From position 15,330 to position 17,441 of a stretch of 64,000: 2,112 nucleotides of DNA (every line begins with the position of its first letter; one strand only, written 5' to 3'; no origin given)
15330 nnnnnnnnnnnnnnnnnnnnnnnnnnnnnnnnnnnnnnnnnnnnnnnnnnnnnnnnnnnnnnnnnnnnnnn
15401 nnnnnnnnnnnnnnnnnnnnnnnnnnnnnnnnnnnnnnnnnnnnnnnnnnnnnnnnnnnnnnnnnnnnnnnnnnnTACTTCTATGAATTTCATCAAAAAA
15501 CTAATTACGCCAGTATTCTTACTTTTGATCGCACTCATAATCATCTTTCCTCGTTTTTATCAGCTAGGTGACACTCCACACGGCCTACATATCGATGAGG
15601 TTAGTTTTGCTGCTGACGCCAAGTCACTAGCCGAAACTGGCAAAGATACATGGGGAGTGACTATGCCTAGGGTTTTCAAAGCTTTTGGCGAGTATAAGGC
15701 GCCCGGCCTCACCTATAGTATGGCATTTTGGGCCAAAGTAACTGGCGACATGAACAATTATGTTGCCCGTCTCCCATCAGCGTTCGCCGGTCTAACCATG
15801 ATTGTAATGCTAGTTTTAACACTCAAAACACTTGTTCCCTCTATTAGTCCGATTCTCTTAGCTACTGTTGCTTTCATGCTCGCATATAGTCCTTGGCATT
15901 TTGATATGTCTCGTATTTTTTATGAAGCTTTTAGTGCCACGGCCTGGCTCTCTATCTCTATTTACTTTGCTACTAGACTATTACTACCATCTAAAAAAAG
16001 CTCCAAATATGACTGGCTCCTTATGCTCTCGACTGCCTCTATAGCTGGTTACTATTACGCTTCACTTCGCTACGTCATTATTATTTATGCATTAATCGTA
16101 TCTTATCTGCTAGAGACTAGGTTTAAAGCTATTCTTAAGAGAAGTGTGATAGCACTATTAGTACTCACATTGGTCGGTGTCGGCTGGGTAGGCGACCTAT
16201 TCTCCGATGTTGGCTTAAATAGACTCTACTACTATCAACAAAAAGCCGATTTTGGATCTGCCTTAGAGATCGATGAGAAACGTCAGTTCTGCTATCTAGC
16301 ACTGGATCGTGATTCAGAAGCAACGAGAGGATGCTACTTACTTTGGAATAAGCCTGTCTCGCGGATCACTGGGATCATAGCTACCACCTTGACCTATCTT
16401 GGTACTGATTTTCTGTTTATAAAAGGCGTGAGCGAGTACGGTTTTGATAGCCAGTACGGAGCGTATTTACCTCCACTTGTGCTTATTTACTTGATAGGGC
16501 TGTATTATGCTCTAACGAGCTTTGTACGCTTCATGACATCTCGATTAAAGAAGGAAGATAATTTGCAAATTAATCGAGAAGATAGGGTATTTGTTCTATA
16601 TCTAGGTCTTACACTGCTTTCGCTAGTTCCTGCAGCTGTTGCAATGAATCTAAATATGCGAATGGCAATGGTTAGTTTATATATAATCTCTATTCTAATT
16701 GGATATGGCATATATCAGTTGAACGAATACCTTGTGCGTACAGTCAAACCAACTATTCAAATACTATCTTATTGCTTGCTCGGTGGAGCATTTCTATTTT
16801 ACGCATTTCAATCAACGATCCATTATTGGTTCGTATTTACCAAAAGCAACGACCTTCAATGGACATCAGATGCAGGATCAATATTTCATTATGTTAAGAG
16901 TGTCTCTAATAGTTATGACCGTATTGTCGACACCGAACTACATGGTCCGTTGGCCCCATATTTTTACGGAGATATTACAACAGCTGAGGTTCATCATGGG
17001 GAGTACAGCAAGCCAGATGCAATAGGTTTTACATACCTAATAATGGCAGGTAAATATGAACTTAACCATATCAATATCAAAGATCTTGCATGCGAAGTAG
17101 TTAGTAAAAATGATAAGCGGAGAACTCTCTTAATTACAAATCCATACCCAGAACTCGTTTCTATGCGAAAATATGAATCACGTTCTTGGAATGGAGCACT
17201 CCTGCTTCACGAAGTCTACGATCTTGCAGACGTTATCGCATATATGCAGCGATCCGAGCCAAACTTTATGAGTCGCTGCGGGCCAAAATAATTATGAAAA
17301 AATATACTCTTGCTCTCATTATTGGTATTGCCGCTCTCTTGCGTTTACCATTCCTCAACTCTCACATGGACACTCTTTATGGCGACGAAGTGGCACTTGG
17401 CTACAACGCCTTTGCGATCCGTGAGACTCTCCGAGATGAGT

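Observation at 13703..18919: Tandem triplet of GT-C paralogs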

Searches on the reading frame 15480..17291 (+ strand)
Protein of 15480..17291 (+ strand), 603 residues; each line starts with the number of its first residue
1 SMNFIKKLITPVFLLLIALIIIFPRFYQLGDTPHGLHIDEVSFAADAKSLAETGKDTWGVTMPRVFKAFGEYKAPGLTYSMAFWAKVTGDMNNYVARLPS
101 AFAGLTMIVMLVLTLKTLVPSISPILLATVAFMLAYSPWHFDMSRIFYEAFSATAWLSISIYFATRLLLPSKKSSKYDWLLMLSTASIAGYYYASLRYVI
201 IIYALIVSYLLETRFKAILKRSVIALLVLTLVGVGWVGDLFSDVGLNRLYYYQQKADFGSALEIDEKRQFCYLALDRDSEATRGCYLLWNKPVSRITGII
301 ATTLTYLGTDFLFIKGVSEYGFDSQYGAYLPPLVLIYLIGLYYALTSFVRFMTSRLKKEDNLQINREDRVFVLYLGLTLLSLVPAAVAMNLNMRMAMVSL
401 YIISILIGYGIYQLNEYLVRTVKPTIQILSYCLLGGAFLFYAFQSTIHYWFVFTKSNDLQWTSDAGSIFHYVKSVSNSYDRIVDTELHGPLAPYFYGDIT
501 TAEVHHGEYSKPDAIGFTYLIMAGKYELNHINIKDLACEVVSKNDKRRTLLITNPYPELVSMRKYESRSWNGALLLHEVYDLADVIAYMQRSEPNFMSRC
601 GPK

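Call 4: search_protein_families(library=pfam, proteins=[window:15480-17291:+], max_evalue=0.01)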
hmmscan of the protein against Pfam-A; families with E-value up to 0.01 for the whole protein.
window:15480-17291:+ (603 aa): 0 families

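Call 13: search_protein_families(library=ncbifam, proteins=[window:15483-17291:+], max_evalue=0.01)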
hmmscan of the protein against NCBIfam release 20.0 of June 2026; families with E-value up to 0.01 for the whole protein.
window:15483-17291:+ (602 aa): 0 families

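Call 17: find_homologous_proteins(query=window:15483-17291:+)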
Query window:15483-17291:+ (602 aa): 111 proteins with E <= 0.001 among 8000 candidates.
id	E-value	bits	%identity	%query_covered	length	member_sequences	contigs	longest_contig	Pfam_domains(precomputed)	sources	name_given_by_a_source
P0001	0.0e+0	1351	100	100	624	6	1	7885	-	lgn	-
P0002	0.0e+0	1191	86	100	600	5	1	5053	PF13231.13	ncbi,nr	ncbi:MAG: hypothetical protein E6P95_03260 [Candidatus Moraniibacteriota bacterium]|nr:MAG: hypothet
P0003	0.0e+0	1132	81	100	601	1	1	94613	-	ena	-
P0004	0.0e+0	1111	80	100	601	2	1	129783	-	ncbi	-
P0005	0.0e+0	1107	79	100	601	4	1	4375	-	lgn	-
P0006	0.0e+0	1098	78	100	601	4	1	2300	-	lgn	-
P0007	0.0e+0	1095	78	100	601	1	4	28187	-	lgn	-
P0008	0.0e+0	1091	78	100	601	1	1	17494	-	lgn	-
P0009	0.0e+0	1033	75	100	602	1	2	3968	-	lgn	-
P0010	1.7e-267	907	67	100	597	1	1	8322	PF13231.13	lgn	-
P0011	1.7e-261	887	65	100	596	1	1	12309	PF13231.13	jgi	jgi:hypothetical protein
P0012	1.6e-252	858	62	100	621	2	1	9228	-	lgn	-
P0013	3.9e-245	833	62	100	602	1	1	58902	-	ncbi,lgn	ncbi:MAG: hypothetical protein Fur0011_5980 [Candidatus Microgenomates bacterium]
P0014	1.3e-243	828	63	100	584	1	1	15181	-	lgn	-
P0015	2.1e-241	821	62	100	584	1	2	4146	-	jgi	-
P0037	1.8e-200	686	53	100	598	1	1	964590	-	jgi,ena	jgi:hypothetical protein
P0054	2.4e-139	484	39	99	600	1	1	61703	-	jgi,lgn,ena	-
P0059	3.5e-119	417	37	97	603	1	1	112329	-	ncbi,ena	-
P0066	2.6e-60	223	29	98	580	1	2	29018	PF02366.25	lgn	-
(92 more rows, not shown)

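Call 18: find_encoding_contigs(protein=P0004, flank=10000, max_places=2)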
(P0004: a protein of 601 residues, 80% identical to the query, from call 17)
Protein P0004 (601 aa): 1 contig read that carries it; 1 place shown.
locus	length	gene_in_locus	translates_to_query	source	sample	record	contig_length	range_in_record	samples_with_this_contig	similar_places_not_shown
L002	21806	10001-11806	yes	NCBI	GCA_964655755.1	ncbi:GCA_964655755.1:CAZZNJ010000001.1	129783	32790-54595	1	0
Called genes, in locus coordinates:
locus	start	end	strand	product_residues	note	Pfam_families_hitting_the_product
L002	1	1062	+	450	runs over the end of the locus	-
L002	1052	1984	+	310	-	PF00535:Glycos_transf_2, PF13641:Glyco_tranf_2_3, PF13632:Glyco_trans_2_3 (weak)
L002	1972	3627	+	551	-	PF13231:PMT_2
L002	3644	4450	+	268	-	PF00535:Glycos_transf_2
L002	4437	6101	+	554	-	PF10131:PTPS_related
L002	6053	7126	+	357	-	PF13579:Glyco_trans_4_4, PF13439:Glyco_transf_4, PF00534:Glycos_transf_1, PF13692:Glyco_trans_1_4, PF20706:GT4-conflict (weak)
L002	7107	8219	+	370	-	-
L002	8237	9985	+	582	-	-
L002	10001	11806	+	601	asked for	-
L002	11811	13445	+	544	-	PF13231:PMT_2 (weak)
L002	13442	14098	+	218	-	PF00535:Glycos_transf_2, PF13641:Glyco_tranf_2_3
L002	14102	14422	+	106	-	PF10066:DUF2304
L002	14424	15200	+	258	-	PF00535:Glycos_transf_2, PF10111:Glyco_tranf_2_2, PF13641:Glyco_tranf_2_3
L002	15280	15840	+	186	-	-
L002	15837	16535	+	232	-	PF08843:AbiEii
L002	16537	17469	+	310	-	PF01370:Epimerase, PF02719:Polysacc_synt_2 (faint), PF13460:NAD_binding_10 (faint), PF01073:3Beta_HSD (weak), PF16363:GDP_Man_Dehyd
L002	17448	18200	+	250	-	-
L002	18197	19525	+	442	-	-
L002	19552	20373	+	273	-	PF01061:ABC2_membrane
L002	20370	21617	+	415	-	PF00005:ABC_tran, PF13304:AAA_21 (faint), PF14524:Wzt_C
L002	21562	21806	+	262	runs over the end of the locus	PF00483:NTP_transferase, PF12804:NTP_transf_3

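Call 19: find_encoding_contigs(protein=P0013, flank=10000, max_places=2)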
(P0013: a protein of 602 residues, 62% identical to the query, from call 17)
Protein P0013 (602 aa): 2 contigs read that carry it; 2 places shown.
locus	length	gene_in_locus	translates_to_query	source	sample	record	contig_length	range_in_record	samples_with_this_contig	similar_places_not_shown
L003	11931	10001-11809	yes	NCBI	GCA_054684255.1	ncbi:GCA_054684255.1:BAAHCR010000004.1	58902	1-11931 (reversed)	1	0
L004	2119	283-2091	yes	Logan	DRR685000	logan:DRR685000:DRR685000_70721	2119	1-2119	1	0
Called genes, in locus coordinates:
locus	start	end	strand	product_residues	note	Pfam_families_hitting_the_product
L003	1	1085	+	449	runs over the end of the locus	-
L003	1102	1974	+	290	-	PF00535:Glycos_transf_2, PF10111:Glyco_tranf_2_2 (weak), PF13641:Glyco_tranf_2_3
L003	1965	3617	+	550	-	PF02366:PMT, PF13231:PMT_2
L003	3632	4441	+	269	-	PF00535:Glycos_transf_2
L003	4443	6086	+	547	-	-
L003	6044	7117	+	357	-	PF13579:Glyco_trans_4_4, PF13439:Glyco_transf_4, PF00534:Glycos_transf_1, PF13692:Glyco_trans_1_4, PF20706:GT4-conflict (faint)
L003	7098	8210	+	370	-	-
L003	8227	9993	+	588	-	-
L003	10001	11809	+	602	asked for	-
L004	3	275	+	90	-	?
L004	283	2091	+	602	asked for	-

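Call 20: find_encoding_contigs(protein=P0037, flank=10000, max_places=2)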
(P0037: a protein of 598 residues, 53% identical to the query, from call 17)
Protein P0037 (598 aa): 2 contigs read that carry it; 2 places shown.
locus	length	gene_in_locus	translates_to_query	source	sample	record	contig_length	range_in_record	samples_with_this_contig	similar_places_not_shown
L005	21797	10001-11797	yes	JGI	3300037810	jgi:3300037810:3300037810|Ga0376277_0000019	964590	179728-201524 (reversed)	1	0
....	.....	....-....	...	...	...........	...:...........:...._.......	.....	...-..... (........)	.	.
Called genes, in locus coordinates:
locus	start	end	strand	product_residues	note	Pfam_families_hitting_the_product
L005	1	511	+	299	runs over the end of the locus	PF00535:Glycos_transf_2, PF10111:Glyco_tranf_2_2 (weak), PF13641:Glyco_tranf_2_3, PF13632:Glyco_trans_2_3 (weak)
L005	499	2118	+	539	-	PF02366:PMT (weak), PF13231:PMT_2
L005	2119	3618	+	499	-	-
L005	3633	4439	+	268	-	PF00535:Glycos_transf_2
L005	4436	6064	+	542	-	-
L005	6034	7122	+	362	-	PF13579:Glyco_trans_4_4, PF13439:Glyco_transf_4, PF00534:Glycos_transf_1, PF13692:Glyco_trans_1_4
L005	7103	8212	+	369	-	-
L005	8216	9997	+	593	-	-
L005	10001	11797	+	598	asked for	-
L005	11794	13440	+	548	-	-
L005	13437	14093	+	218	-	PF00535:Glycos_transf_2, PF13641:Glyco_tranf_2_3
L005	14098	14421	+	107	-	PF10066:DUF2304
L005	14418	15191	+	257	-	PF00535:Glycos_transf_2, PF10111:Glyco_tranf_2_2 (weak), PF13641:Glyco_tranf_2_3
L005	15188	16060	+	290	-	-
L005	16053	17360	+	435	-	-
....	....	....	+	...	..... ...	-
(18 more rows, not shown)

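Call 21: find_encoding_contigs(protein=P0059, flank=10000, max_places=1)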
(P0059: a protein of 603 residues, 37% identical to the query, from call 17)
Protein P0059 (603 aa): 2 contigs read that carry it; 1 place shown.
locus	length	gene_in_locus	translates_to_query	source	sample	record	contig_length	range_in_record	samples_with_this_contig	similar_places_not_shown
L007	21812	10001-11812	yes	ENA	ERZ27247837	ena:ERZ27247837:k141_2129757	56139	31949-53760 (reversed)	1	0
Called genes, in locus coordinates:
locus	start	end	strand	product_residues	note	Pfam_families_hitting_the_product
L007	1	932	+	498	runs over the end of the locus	PF10131:PTPS_related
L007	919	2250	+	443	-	-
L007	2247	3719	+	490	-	PF01943:Polysacc_synt, PF13440:Polysacc_synt_3, PF03023:MurJ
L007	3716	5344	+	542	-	PF00535:Glycos_transf_2, PF10111:Glyco_tranf_2_2 (faint), PF00535:Glycos_transf_2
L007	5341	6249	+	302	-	PF13641:Glyco_tranf_2_3, PF00535:Glycos_transf_2, PF13632:Glyco_trans_2_3 (weak)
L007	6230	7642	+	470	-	PF13231:PMT_2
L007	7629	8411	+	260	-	-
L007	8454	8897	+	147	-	PF01371:Trp_repressor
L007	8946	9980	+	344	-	PF00534:Glycos_transf_1, PF13692:Glyco_trans_1_4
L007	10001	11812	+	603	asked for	-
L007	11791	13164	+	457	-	PF13231:PMT_2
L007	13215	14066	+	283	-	PF00535:Glycos_transf_2, PF13641:Glyco_tranf_2_3, PF13632:Glyco_trans_2_3 (weak)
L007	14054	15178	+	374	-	PF04188:Mannosyl_trans2 (weak)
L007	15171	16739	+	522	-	PF13231:PMT_2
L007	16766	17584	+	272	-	PF00535:Glycos_transf_2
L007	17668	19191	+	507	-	PF10131:PTPS_related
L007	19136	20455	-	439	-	-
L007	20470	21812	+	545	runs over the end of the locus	PF02366:PMT (weak), PF13231:PMT_2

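Call 22: find_encoding_contigs(protein=P0054, flank=10000, max_places=1)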
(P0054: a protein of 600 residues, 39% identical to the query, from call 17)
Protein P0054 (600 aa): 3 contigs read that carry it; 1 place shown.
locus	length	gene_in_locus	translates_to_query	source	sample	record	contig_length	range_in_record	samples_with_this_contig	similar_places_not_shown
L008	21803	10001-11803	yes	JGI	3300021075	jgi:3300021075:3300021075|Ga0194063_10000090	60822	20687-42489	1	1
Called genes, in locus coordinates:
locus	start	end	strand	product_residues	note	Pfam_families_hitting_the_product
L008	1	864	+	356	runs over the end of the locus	PF13439:Glyco_transf_4, PF00534:Glycos_transf_1, PF13692:Glyco_trans_1_4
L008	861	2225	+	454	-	-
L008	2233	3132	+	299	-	PF00535:Glycos_transf_2, PF10111:Glyco_tranf_2_2 (weak), PF13641:Glyco_tranf_2_3, PF13632:Glyco_trans_2_3 (weak)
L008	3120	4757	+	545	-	PF02366:PMT, PF13231:PMT_2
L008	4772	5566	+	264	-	PF00535:Glycos_transf_2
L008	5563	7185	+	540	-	-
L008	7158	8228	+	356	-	PF13579:Glyco_trans_4_4, PF13439:Glyco_transf_4, PF20706:GT4-conflict (faint), PF00534:Glycos_transf_1, PF13692:Glyco_trans_1_4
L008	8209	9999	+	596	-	-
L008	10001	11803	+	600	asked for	-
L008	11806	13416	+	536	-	PF02366:PMT (weak), PF13231:PMT_2 (weak)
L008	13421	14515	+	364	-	-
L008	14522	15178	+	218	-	PF00535:Glycos_transf_2, PF13641:Glyco_tranf_2_3 (weak)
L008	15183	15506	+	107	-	PF10066:DUF2304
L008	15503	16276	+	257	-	PF00535:Glycos_transf_2, PF10111:Glyco_tranf_2_2 (weak), PF13641:Glyco_tranf_2_3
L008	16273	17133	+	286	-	-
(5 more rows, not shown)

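Call 23: find_encoding_contigs(protein=P0066, flank=10000, max_places=1)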
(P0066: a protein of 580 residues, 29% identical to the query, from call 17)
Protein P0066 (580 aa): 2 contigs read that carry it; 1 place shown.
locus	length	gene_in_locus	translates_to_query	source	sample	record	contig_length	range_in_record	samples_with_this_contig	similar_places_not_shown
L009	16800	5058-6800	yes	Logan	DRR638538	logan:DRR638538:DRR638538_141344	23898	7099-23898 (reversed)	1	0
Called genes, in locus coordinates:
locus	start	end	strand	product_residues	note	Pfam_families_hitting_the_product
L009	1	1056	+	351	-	?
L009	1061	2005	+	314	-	PF01073:3Beta_HSD, PF01370:Epimerase, PF02719:Polysacc_synt_2 (weak), PF04321:RmlD_sub_bind, PF07993:NAD_binding_4 (faint), PF16363:GDP_Man_Dehyd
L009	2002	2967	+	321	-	PF01370:Epimerase, PF04321:RmlD_sub_bind, PF05368:NmrA (weak), PF16363:GDP_Man_Dehyd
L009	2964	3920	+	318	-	PF01073:3Beta_HSD, PF01370:Epimerase, PF16363:GDP_Man_Dehyd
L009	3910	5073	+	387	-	PF00535:Glycos_transf_2, PF04138:GtrA_DPMS_TM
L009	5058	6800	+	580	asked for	PF02366:PMT (weak)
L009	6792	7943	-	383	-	-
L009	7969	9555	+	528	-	PF10131:PTPS_related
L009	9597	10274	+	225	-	PF00535:Glycos_transf_2, PF10111:Glyco_tranf_2_2, PF13641:Glyco_tranf_2_3 (weak)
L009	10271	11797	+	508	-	PF13231:PMT_2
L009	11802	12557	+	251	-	PF00535:Glycos_transf_2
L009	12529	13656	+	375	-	PF26314:MptA_B_family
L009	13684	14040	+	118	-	-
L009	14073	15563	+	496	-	PF13231:PMT_2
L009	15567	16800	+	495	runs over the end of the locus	PF10131:PTPS_related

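Call 38: predict_structure(alignment_id=A2)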
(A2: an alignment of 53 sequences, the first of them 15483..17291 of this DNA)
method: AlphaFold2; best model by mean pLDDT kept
length: 602 residues; sequences in the alignment: 53
mean_pLDDT: 92.7   pTM: 0.91
mean pLDDT of the five models: 92.7, 92.5, 92.3, 92.0, 91.9
residues with pLDDT >= 90: 468; 70-90: 123; 50-70: 11; < 50: 0
segments of 3 or more residues with pLDDT < 50: none
pLDDT, mean of each block of 10 residues (from residue 1): 88 96 95 87 95 94 84 94 96 95 98 97 97 96 89 98 93 88 98 94 97 95 97 91 80 78 89 94 89 90 95 80 89 98 97 82 89 98 91 94 98 97 97 97 94 87 93 97 94 94 95 84 96 94 96 95 93 94 95 90 73
secondary structure, 60 per line:
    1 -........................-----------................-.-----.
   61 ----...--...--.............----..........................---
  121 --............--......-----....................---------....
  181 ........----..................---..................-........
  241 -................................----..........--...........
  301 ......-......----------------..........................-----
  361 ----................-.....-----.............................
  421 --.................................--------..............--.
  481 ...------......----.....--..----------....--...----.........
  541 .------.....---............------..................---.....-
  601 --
elements in order: H2-25 H37-52 E65-67 E70-72 H75-87 H92-117 H123-134 H137-142 H148-167 H177-188 H193-210 H214-231 H233-240 H242-273 H278-287 H290-306 H308-313 H330-355 H365-380 H382-386 H392-420 H423-455 H464-477 E480-483 H490-495 H500-504 E519-522 E525-527 H532-541 E548-552 H556-561 E562-567 E574-580 H581-591 H595-599

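Call 41: fold_search(model_id=the predicted structure, library=pdb)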
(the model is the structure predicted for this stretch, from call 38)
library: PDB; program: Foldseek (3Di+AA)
matches with E <= 10: 286; with E <= 0.001: 16
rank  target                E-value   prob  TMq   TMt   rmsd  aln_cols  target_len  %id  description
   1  5ezm                  4.4e-08  1.00  0.42  0.46  18.6       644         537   12  Crystal Structure of ArnT from Cupriavidus metallidurans in the apo state (released 2016-02-17)
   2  5f15                  1.2e-06  1.00  0.44  0.48  17.8       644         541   12  Crystal Structure of ArnT from Cupriavidus metallidurans bound to Undecaprenyl phosphate (released 2016-02-17)
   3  3wak                  1.8e-06  1.00  0.46  0.34  13.3       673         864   10  Crystal structure of the Archaeoglobus fulgidus oligosaccharyltransferase (O29867_ARCFU) in the apo form (released 2013-10-30)
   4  7oci_F                2.5e-06  1.00  0.47  0.45  11.2       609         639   13  Cryo-EM structure of yeast Ost6p containing oligosaccharyltransferase complex (released 2022-02-16)
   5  5gmy_A                6.6e-06  1.00  0.46  0.35  13.5       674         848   11  Crystal structure of the Archaeoglobus fulgidus oligosaccharyltransferase (O29867_ARCFU) tethered with an acceptor pep (released 2017-02-01)
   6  7e9s_A                1.2e-05  1.00  0.46  0.34  13.0       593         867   11  Archaeal oligosaccharyltransferase AglB from Archaeoglobus fulgidus in complex with an inhibitory peptide and a dolich (released 2021-09-08)
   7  6ftg_5                1.4e-05  1.00  0.50  0.47  13.5       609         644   15  Subtomogram average of OST-containing ribosome-translocon complexes from canine rough microsomal membranes (released 2018-03-21)
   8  6s7o_A                1.6e-05  1.00  0.50  0.47  13.4       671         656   14  Cryo-EM structure of human oligosaccharyltransferase complex OST-A (released 2019-12-18)
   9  8age_A                2.0e-05  1.00  0.45  0.43  11.5       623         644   11  Structure of yeast oligosaccharylransferase complex with acceptor peptide bound (released 2022-12-07)
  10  3waj                  2.6e-05  1.00  0.44  0.35  13.4       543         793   12  Crystal structure of the Archaeoglobus fulgidus oligosaccharyltransferase (O29867_ARCFU) complex with Zn and sulfate (released 2013-10-30)
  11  8pn9_A                2.6e-05  1.00  0.48  0.45  13.8       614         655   13  Structure of human oligosaccharyltransferase OST-A complex bound to NGI-1 (released 2024-05-08)
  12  6gxc_A                2.7e-05  1.00  0.44  0.39  14.0       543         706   13  Bacterial oligosaccharyltransferase PglB in complex with an inhibitory peptide and a reactive lipid-linked oligosaccha (released 2018-11-14)
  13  6ezn_F                3.9e-05  1.00  0.48  0.45  12.5       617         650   12  Cryo-EM structure of the yeast oligosaccharyltransferase (OST) complex (released 2018-01-17)
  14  8agb_A                5.4e-05  1.00  0.47  0.44  12.2       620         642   13  Structure of yeast oligosaccharylransferase complex with lipid-linked oligosaccharide bound (released 2022-12-07)
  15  7zlg_A                6.0e-04  1.00  0.45  0.42  12.2       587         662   13  Cryo-EM structure of C-mannosyltransferase CeDPY19, in complex with acceptor peptide and bound to CMT2-Fab and anti-Fa (released 2023-01-11)
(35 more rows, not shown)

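Call 52: search_protein_families(library=pfam, proteins=[L002:7107-8219:+], max_evalue=0.01)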
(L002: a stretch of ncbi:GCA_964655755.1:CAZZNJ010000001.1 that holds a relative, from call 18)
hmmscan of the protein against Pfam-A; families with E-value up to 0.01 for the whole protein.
L002:7107-8219:+ (370 aa): 0 families
